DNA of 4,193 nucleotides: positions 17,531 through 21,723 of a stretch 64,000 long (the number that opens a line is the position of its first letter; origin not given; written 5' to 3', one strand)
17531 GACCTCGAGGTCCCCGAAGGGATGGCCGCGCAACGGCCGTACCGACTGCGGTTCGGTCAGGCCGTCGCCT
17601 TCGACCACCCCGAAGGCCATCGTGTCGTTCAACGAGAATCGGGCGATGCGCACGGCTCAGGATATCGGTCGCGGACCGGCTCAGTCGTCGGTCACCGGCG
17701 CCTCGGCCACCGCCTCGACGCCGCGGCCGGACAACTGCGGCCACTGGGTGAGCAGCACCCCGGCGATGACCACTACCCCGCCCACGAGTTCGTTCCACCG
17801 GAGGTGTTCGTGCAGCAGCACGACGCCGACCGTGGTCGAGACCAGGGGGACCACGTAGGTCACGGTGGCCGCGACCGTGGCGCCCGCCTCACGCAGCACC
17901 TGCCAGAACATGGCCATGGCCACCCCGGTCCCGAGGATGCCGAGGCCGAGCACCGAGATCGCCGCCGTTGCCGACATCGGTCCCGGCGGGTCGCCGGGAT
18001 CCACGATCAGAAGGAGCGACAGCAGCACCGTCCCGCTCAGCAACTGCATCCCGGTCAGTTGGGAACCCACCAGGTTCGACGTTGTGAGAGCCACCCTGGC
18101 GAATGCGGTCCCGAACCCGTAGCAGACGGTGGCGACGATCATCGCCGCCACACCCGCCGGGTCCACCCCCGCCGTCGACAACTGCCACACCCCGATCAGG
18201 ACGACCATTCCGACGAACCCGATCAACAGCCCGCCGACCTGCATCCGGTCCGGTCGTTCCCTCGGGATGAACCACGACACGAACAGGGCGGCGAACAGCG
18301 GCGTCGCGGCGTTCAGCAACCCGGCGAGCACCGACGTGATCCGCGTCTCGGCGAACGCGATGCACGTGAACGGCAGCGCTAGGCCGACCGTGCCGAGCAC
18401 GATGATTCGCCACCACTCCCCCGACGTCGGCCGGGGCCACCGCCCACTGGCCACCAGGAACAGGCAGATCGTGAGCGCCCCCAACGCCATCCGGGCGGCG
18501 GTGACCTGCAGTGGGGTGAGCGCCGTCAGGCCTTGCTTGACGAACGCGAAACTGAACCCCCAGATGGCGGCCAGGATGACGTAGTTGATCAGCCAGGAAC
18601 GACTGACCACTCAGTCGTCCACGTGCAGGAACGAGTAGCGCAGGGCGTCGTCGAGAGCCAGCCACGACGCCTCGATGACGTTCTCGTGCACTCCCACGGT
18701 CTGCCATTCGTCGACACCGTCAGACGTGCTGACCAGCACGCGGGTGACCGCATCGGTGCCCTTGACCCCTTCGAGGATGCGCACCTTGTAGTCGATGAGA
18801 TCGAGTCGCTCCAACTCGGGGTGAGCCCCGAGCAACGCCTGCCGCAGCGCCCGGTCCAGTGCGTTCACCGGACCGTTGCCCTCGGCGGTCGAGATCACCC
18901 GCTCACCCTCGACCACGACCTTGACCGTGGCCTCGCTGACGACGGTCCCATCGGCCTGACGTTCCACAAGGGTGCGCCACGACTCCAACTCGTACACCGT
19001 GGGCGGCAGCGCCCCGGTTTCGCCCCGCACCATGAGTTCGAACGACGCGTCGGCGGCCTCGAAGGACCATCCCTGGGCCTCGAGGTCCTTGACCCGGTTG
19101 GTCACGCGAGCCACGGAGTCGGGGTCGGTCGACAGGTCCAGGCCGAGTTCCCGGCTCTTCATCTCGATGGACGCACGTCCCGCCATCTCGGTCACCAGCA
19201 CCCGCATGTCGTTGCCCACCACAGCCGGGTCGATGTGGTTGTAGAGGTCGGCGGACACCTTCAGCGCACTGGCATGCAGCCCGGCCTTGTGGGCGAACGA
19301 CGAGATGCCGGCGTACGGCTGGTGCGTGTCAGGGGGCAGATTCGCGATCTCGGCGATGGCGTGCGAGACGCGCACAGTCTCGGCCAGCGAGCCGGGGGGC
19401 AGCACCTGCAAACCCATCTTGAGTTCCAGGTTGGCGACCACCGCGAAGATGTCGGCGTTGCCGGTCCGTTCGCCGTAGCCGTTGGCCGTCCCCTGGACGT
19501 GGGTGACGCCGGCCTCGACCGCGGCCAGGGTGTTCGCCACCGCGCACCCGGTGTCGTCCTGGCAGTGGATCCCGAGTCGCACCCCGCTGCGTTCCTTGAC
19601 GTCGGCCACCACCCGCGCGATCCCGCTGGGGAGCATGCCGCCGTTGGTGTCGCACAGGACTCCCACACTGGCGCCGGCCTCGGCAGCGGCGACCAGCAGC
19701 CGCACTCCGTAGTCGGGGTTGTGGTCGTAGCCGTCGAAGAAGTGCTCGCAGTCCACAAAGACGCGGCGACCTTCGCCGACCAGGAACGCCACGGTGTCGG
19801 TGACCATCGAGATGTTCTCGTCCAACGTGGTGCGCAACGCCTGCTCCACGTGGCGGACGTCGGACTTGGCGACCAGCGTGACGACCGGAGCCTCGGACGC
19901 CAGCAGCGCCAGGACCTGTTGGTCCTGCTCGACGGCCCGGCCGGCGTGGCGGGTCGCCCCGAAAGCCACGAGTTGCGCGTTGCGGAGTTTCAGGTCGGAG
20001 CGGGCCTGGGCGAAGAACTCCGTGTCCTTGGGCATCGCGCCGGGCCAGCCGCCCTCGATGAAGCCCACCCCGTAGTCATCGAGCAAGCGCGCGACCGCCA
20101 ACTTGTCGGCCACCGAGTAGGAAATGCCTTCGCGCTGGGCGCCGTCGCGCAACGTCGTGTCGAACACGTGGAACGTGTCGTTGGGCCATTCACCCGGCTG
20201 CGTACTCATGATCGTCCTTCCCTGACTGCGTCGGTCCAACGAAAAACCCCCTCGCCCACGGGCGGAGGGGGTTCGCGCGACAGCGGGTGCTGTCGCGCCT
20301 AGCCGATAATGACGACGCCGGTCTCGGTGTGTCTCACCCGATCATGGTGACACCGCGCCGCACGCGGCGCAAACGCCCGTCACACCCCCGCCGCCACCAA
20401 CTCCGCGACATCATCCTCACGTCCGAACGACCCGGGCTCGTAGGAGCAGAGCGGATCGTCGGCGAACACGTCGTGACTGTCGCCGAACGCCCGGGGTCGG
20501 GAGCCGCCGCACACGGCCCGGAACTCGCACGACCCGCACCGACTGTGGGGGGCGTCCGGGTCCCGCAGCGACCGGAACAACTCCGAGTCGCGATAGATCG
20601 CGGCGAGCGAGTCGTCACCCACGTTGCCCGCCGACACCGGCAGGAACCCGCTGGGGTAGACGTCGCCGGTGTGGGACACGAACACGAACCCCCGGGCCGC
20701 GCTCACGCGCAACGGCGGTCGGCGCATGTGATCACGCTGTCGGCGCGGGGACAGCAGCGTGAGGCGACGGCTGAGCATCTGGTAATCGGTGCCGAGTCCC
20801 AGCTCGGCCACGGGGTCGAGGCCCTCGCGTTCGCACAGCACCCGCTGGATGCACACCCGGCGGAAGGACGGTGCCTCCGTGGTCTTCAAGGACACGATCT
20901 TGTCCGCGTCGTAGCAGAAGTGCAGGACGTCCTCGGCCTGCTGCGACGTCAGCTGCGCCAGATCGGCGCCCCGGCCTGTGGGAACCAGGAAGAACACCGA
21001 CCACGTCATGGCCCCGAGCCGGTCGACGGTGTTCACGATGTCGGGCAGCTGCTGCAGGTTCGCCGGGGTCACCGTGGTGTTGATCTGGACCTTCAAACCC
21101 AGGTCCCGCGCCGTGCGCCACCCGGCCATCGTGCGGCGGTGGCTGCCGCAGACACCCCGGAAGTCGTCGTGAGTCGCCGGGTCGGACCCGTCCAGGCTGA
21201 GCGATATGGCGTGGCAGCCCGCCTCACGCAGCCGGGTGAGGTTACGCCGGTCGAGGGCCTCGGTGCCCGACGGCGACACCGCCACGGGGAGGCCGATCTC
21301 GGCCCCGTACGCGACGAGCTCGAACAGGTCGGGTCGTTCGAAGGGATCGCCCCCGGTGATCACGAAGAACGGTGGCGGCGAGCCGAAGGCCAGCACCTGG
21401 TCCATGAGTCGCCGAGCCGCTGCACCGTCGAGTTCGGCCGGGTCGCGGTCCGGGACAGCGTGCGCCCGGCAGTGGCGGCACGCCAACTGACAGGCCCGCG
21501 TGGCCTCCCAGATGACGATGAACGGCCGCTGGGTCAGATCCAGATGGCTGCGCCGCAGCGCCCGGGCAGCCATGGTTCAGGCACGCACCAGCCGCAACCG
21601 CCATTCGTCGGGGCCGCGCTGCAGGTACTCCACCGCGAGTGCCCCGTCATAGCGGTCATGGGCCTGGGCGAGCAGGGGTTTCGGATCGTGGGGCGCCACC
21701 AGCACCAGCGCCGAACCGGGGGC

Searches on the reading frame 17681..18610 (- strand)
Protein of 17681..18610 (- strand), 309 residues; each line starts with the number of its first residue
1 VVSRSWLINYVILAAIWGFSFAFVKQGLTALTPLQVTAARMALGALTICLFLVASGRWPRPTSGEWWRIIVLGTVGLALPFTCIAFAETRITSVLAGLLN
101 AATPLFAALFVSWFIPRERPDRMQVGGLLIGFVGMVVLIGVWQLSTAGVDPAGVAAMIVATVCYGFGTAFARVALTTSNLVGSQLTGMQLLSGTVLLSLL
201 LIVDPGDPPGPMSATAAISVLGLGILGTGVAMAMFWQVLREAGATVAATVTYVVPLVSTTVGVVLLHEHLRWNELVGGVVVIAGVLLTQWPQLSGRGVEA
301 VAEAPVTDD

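Call 5: search_protein_families(library=ncbifam, proteins=[window:17681-18610:-], max_evalue=0.01)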
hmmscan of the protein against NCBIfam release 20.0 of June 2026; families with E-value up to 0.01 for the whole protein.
window:17681-18610:- (309 aa): 4 families
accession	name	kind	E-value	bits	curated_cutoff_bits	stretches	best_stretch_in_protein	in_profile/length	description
TIGR00950.1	2A78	equivalog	4.2e-31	108.3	230.2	1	17-286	1-264/264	carboxylate/amino acid/amine transporter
NF008432.0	PRK11272.1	equivalog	4.5e-23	81.9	270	1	10-292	15-289/294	drug/metabolite exporter YedA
NF050091.1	ArAmAcExpYddG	equivalog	3.8e-11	43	300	1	17-288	17-282/285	aromatic amino acid exporter YddG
NF008523.0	PRK11453.1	equivalog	8.2e-05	22.3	472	1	11-287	10-284/299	O-acetylserine/cysteine exporter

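Call 6: search_protein_families(library=pfam, proteins=[window:17681-18610:-], max_evalue=0.01)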
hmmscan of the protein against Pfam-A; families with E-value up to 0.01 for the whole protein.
window:17681-18610:- (309 aa): 2 families
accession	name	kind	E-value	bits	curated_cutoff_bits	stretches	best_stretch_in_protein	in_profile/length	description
PF00892.27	EamA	-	8e-40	136.7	28.2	2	6-139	3-134/135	EamA-like transporter family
PF06027.18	SLC35F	-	1e-06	29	21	1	64-287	71-296/299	Solute carrier family 35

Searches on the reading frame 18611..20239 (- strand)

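Call 5: search_protein_families(library=ncbifam, proteins=[window:18611-20239:-], max_evalue=0.01)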
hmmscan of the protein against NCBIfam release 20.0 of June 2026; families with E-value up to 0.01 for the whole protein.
window:18611-20239:- (542 aa): 27 families (the best 25 are shown)
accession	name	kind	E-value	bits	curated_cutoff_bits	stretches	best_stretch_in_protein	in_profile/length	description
TIGR00977.1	citramal_synth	equivalog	5.2e-182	605.8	450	1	24-537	3-517/526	citramalate synthase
NF002085.0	PRK00915.1-2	subfamily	1e-69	235.6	517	1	21-528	12-491/504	2-isopropylmalate synthase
NF002086.0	PRK00915.1-3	equivalog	3.9e-63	213.7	532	1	21-533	5-498/516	2-isopropylmalate synthase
TIGR00973.1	leuA_bact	equivalog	3.9e-60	203.7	598.7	1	24-533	3-493/494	2-isopropylmalate synthase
TIGR02090.1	LEU1_arch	subfamily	5.3e-58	196.9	484.75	1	24-396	2-357/363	isopropylmalate/citramalate/homocitrate synthases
NF002088.0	PRK00915.1-5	equivalog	1.6e-56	191.9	697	1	23-529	4-491/514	2-isopropylmalate synthase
NF002084.0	PRK00915.1-1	equivalog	1.8e-53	181.9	748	1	21-532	3-495/523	2-isopropylmalate synthase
NF002087.0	PRK00915.1-4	equivalog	2e-53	181.7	729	1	21-529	5-495/516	2-isopropylmalate synthase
TIGR02146.1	LysS_fung_arch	equivalog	1.6e-50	172.3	413.55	1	25-384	1-343/344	homocitrate synthase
TIGR02660.1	nifV_homocitr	equivalog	2.7e-48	165.1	462.9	1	25-385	4-347/365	homocitrate synthase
NF041069.1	IPMS_Sufob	equivalog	7.4e-46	157.1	600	1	24-398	2-361/371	isopropylmalate synthase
NF042433.1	CitmalDyn_Leptosp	equivalog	2.9e-40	138.3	950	1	21-525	6-499/514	(R)-citramalate synthase CimA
NF042434.1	IPMS_Lepto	equivalog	2e-28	99.5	500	1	20-385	3-368/374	2-isopropylmalate synthase LeuA2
NF002991.1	PRK03739.1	subfamily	2.1e-21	76.2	455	1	211-530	226-545/550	2-isopropylmalate synthase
NF006049.0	PRK08195.1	subfamily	2.2e-18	66.4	229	1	186-329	158-307/344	4-hyroxy-2-oxovalerate/4-hydroxy-2-oxopentanoic acid aldolase,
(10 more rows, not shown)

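Call 6: search_protein_families(library=pfam, proteins=[window:18611-20239:-], max_evalue=0.01)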
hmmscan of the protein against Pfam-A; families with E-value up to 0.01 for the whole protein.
window:18611-20239:- (542 aa): 3 families
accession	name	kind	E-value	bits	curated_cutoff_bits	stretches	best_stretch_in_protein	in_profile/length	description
PF00682.25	HMGL-like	-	5.3e-43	147.7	29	1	24-275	3-243/260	HMGL-like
PF08502.15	LeuA_dimer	-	1.8e-25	89.8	24.9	1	395-535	2-129/131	LeuA allosteric (dimerisation) domain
PF22617.1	HCS_D2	-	2.8e-11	44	27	1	311-388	3-79/82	Homocitrate synthase post-HMGL domain-like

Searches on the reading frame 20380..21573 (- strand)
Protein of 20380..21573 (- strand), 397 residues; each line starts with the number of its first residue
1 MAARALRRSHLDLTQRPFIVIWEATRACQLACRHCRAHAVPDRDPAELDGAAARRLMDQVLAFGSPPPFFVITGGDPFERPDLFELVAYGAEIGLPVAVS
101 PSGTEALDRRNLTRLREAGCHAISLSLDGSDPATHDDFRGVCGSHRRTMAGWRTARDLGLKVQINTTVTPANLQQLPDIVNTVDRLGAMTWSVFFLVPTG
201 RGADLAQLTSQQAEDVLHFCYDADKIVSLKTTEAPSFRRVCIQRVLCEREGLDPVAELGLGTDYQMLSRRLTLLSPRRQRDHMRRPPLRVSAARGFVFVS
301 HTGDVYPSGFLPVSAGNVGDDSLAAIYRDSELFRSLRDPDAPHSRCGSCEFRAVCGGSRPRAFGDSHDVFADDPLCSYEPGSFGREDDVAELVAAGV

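Call 5: search_protein_families(library=ncbifam, proteins=[window:20380-21573:-], max_evalue=0.01)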
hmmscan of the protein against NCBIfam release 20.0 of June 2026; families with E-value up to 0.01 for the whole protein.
window:20380-21573:- (397 aa): 48 families (the best 25 are shown)
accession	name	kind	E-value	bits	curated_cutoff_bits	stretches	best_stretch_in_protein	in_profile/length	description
TIGR04053.2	TIGR04053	equivalog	2.4e-137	458.1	395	1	12-380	2-366/366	TIGR04053 family radical SAM/SPASM domain-containing protein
TIGR04545.1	rSAM_ahbD_hemeb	equivalog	1.7e-89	300.6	500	2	19-246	1-229/339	heme b synthase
TIGR04055.1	rSAM_NirJ2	equivalog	2.6e-57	194.8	500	2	19-246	1-228/326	putative heme d1 biosynthesis radical SAM protein NirJ2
TIGR04051.1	rSAM_NirJ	equivalog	1.2e-44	152.8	515.45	2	19-206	3-186/354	heme d1 biosynthesis radical SAM protein NirJ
TIGR04347.1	pseudo_SAM_Halo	equivalog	5.3e-44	151.1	525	2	14-213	35-229/390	TIGR04347 family pseudo-SAM/SPASM protein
TIGR04546.1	rSAM_ahbC_deAc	equivalog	1.5e-41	142.5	650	2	15-208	37-225/390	12,18-didecarboxysiroheme deacetylase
TIGR04054.1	rSAM_NirJ1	equivalog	1.4e-35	122.7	650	2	18-212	36-228/387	putative heme d1 biosynthesis radical SAM protein NirJ1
TIGR03962.1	mycofact_rSAM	equivalog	9.1e-34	117.1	265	2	16-214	10-206/339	mycofactocin radical SAM maturase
TIGR04303.1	GeoRSP_rSAM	equivalog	1.2e-31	110.5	400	2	16-184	3-165/325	GeoRSP system radical SAM/SPASM protein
TIGR04340.1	rSAM_ACGX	hypoth_equivalog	4.5e-29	101.7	400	2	18-222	3-207/341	radical SAM/SPASM domain protein, ACGX system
TIGR03913.1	rad_SAM_trio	equivalog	1.2e-28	99.8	591.75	1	16-211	17-207/477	GDL motif peptide-associated radical SAM/SPASM maturase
TIGR02109.1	PQQ_syn_pqqE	equivalog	6.7e-27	94.3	381.35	2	15-190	4-176/358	pyrroloquinoline quinone biosynthesis protein PqqE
NF045574.1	sacti_mat_StsB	exception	1.3e-24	86.9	625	1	20-203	98-276/466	StsB family radical SAM/SPASM domain sactipeptide maturase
TIGR04133.1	rSAM_w_lipo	hypoth_equivalog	1.3e-24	86.8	425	1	19-226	25-234/350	TIGR04133 family radical SAM/SPASM protein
TIGR04103.1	rSAM_nif11_3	equivalog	2.4e-23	82.4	725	1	19-214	6-196/412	nif11-class peptide radical SAM maturase 3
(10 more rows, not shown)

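Call 6: search_protein_families(library=pfam, proteins=[window:20380-21573:-], max_evalue=0.01)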
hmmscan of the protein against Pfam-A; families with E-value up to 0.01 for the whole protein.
window:20380-21573:- (397 aa): 2 families
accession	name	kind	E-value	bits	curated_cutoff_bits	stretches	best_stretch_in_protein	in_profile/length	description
PF04055.27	Radical_SAM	-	8.9e-17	62.2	29.5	1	24-181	3-164/166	Radical SAM superfamily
PF13186.11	SPASM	-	3.9e-05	24.3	21.5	1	295-350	6-67/67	Iron-sulfur cluster-binding domain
